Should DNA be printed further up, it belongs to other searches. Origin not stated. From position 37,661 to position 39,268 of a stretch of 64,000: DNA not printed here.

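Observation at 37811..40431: Candidate porin-cytochrome (extracellular electron transfer) module next to tRNA-Arg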

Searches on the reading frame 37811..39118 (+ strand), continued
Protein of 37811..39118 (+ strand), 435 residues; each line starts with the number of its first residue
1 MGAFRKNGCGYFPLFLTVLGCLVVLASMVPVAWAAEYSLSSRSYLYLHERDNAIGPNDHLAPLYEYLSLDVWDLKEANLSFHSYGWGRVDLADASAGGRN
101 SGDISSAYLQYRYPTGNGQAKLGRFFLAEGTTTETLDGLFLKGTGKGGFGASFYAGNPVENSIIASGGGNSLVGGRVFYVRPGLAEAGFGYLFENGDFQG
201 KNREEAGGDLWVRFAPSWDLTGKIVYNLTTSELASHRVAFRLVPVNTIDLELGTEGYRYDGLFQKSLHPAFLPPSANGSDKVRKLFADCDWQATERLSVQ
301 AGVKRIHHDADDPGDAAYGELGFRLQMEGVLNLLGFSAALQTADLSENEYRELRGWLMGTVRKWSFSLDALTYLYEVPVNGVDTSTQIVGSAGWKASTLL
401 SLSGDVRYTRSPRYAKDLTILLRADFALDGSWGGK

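Call 57: list_cluster_members(proteins=[window:37811-39118:+, window:39121-39585:+, window:39772-40431:+, P0121])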
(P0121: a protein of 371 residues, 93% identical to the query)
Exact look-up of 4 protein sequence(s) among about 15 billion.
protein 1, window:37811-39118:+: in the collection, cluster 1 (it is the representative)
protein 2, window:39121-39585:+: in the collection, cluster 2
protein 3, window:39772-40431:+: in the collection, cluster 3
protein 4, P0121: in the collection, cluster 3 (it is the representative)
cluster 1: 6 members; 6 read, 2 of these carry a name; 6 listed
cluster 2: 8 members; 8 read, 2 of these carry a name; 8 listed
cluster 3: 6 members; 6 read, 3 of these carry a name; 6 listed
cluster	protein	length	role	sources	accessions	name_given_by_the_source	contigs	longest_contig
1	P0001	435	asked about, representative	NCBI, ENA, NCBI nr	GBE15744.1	hypothetical protein BMS3Abin14_01819 [bacterium BMS3Abin14]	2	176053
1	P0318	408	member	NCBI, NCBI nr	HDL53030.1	MAG TPA: hypothetical protein ENH32_03565 [Proteobacteria bacterium] | hypothetical protein [Pseudomonadota bacterium]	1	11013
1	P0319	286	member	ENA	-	-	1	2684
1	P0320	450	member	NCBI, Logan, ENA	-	-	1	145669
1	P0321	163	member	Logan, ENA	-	-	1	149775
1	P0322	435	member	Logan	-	-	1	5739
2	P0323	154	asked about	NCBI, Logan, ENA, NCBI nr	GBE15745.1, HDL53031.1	MAG TPA: cytochrome C [Proteobacteria bacterium] | hypothetical protein BMS3Abin14_01820 [bacterium BMS3Abin14]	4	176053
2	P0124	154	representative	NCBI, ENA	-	-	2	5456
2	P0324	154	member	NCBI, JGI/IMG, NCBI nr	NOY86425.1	MAG: cytochrome C [Deltaproteobacteria bacterium] | cytochrome C [Deltaproteobacteria bacterium]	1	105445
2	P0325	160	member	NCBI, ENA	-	-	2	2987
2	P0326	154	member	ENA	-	-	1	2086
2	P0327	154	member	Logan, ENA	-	-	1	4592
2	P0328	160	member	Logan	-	-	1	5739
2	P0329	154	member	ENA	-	-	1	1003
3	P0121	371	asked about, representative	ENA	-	-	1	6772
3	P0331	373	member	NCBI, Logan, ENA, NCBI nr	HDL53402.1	MAG TPA: hypothetical protein ENH32_05450 [Proteobacteria bacterium] | hypothetical protein [Pseudomonadota bacterium]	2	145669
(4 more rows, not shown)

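Call 60: find_encoding_contigs(protein=P0331, flank=3000, max_places=3)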
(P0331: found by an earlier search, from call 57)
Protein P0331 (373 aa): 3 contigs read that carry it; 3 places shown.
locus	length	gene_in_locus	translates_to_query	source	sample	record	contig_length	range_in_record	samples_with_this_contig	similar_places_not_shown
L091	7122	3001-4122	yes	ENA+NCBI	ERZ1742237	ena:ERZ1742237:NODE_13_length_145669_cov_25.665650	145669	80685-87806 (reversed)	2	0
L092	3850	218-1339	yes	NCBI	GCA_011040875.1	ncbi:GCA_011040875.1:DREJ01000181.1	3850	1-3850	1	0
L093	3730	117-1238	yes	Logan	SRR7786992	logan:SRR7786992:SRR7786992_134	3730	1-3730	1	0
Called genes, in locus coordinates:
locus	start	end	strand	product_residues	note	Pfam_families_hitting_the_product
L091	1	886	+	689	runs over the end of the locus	PF02092:tRNA_synt_2f, PF05746:DALR_1 (weak)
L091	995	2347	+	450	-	-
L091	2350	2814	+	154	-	-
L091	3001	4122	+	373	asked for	PF14522:Cytochrome_C7 (faint), PF14537:Cytochrom_c3_2 (faint)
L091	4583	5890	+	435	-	PF03446:NAD_binding_2 (weak), PF03721:UDPG_MGDP_dh_N, PF00984:UDPG_MGDP_dh, PF03720:UDPG_MGDP_dh_C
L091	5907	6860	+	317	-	PF00106:adh_short (weak), PF01073:3Beta_HSD, PF01370:Epimerase, PF02719:Polysacc_synt_2, PF04321:RmlD_sub_bind, PF05368:NmrA, PF13460:NAD_binding_10, PF16363:GDP_Man_Dehyd, +1 more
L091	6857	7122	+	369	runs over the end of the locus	PF08448:PAS_4 (weak), PF12860:PAS_7 (faint), PF13426:PAS_9 (faint), PF00512:HisKA, PF02518:HATPase_c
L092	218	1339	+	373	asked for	PF14522:Cytochrome_C7 (faint), PF14537:Cytochrom_c3_2 (faint)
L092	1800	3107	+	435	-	PF03446:NAD_binding_2 (weak), PF03721:UDPG_MGDP_dh_N, PF00984:UDPG_MGDP_dh, PF03720:UDPG_MGDP_dh_C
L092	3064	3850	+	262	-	PF00106:adh_short (weak), PF01370:Epimerase, PF02719:Polysacc_synt_2, PF04321:RmlD_sub_bind, PF05368:NmrA, PF01073:3Beta_HSD, PF13460:NAD_binding_10, PF16363:GDP_Man_Dehyd, +1 more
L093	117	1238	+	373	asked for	PF14522:Cytochrome_C7 (faint), PF14537:Cytochrom_c3_2 (faint)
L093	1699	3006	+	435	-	PF03446:NAD_binding_2 (weak), PF03721:UDPG_MGDP_dh_N, PF00984:UDPG_MGDP_dh, PF03720:UDPG_MGDP_dh_C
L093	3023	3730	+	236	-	?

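Call 72: search_protein_families(library=ncbifam, proteins=[P0331, L074:2269-3615:+, L074:3612-4088:+, L074:4169-7036:+, L082:6830-8080:+, L074:223-1995:+], max_evalue=0.01)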
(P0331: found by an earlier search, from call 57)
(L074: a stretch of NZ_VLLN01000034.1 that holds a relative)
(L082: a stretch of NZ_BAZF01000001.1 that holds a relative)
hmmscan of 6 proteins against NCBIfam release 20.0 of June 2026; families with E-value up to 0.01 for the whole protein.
P0331 (373 aa): 1 family
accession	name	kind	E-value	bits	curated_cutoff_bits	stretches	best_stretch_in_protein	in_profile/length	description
NF045713.1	CxxCH_16_HmcA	equivalog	0.0016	17.1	400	1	202-275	471-539/541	sulfate respiration complex hexadecaheme cytochrome HmcA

L074:2269-3615:+ (448 aa): 1 family
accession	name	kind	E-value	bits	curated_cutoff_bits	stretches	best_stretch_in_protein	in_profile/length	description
NF033939.0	DESULF_POR1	subfamily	0.00015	20.7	250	1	1-114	1-125/454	outer membrane homotrimeric porin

L074:3612-4088:+ (158 aa): 0 families

L074:4169-7036:+ (955 aa): 2 families
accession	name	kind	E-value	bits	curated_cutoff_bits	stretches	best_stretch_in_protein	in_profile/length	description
TIGR01904.2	GSu_C4xC__C2xCH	domain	5.2e-06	26.1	27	1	675-762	1-67/73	CxxxxCH/CxxCH domain c-type cytochrome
TIGR01905.1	paired_CXXCH_1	subfamily_domain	0.00058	19.7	25.2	1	821-852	8-39/41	doubled CXXCH domain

L082:6830-8080:+ (416 aa): 4 families
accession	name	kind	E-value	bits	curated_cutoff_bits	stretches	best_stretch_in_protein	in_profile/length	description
TIGR01904.2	GSu_C4xC__C2xCH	domain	1.9e-05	24.4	27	1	267-343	5-72/73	CxxxxCH/CxxCH domain c-type cytochrome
NF045774.1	cytochro_C551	exception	0.0011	18.9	118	1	8-74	7-62/110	cytochrome c551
TIGR03508.1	decahem_SO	subfamily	0.0011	18.6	192.2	0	147-262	34-160/258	DmsE family decaheme c-type cytochrome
NF045722.1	c3_cytochr_TmcA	equivalog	0.0043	16.9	114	0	35-79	79-123/125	acidic tetraheme cytochrome c3 TmcA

L074:223-1995:+ (590 aa): 1 family
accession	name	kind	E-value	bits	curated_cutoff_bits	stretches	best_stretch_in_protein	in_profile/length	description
TIGR01904.2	GSu_C4xC__C2xCH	domain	1.5e-12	47.1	27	2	35-104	1-63/73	CxxxxCH/CxxCH domain c-type cytochrome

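Call 73: search_protein_families(library=pfam, proteins=[P0331, L074:2269-3615:+, L074:3612-4088:+, L074:4169-7036:+, L082:6830-8080:+, L074:223-1995:+], max_evalue=0.01)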
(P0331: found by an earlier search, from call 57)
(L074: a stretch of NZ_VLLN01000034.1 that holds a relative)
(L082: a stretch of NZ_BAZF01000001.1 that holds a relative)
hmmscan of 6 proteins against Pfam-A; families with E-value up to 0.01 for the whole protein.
P0331 (373 aa): 2 families
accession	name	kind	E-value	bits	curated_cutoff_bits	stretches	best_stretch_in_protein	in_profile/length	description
PF14537.11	Cytochrom_c3_2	-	1.2e-07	32.5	25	1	204-275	7-79/79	Cytochrome c3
PF14522.11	Cytochrome_C7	-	3.4e-07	30.4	24.8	0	160-228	13-66/67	Cytochrome c7 and related cytochrome c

L074:2269-3615:+ (448 aa): 0 families

L074:3612-4088:+ (158 aa): 1 family
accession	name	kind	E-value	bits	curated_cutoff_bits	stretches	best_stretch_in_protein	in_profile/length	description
PF14522.11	Cytochrome_C7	-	0.00016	21.9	24.8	0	74-157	4-67/67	Cytochrome c7 and related cytochrome c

L074:4169-7036:+ (955 aa): 3 families
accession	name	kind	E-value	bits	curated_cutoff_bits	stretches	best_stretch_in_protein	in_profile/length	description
PF14522.11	Cytochrome_C7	-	9.3e-14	51.5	24.8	1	816-866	10-66/67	Cytochrome c7 and related cytochrome c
PF22113.1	Mtrc-MtrF_II-IV_dom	-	5e-11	42.9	30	1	746-905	7-165/176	Outer membrane cytochrome MtrC/MtrF-like, domains II/IV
PF09699.15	Paired_CXXCH_1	-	0.003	17.6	20.6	1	821-851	8-38/41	Doubled CXXCH motif (Paired_CXXCH_1)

L082:6830-8080:+ (416 aa): 5 families
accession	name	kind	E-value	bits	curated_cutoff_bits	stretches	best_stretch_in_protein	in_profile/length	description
PF14522.11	Cytochrome_C7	-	3.5e-11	43.2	24.8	1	181-226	11-66/67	Cytochrome c7 and related cytochrome c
PF14537.11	Cytochrom_c3_2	-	2e-07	31.8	25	1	291-358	7-66/79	Cytochrome c3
PF02085.21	Cytochrom_CIII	-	4e-06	27.5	22.9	0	298-361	36-87/101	Class III cytochrome C family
PF09699.15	Paired_CXXCH_1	-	0.00011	22.3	20.6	1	217-254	3-38/41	Doubled CXXCH motif (Paired_CXXCH_1)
PF09698.15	GSu_C4xC__C2xCH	-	0.0034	18.5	21.7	1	292-322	1-36/36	Geobacter CxxxxCH...CXXCH motif (GSu_C4xC__C2xCH)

L074:223-1995:+ (590 aa): 5 families
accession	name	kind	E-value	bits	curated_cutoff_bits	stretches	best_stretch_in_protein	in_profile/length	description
PF22113.1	Mtrc-MtrF_II-IV_dom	-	3.3e-14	53.2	30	2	318-502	30-167/176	Outer membrane cytochrome MtrC/MtrF-like, domains II/IV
PF14522.11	Cytochrome_C7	-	2e-13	50.4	24.8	1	416-498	13-66/67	Cytochrome c7 and related cytochrome c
PF09698.15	GSu_C4xC__C2xCH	-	3.6e-06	28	21.7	1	58-97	1-36/36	Geobacter CxxxxCH...CXXCH motif (GSu_C4xC__C2xCH)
PF14537.11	Cytochrom_c3_2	-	4.7e-06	27.4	25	0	174-248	8-67/79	Cytochrome c3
PF09699.15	Paired_CXXCH_1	-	0.0022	18.1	20.6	0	315-333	5-23/41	Doubled CXXCH motif (Paired_CXXCH_1)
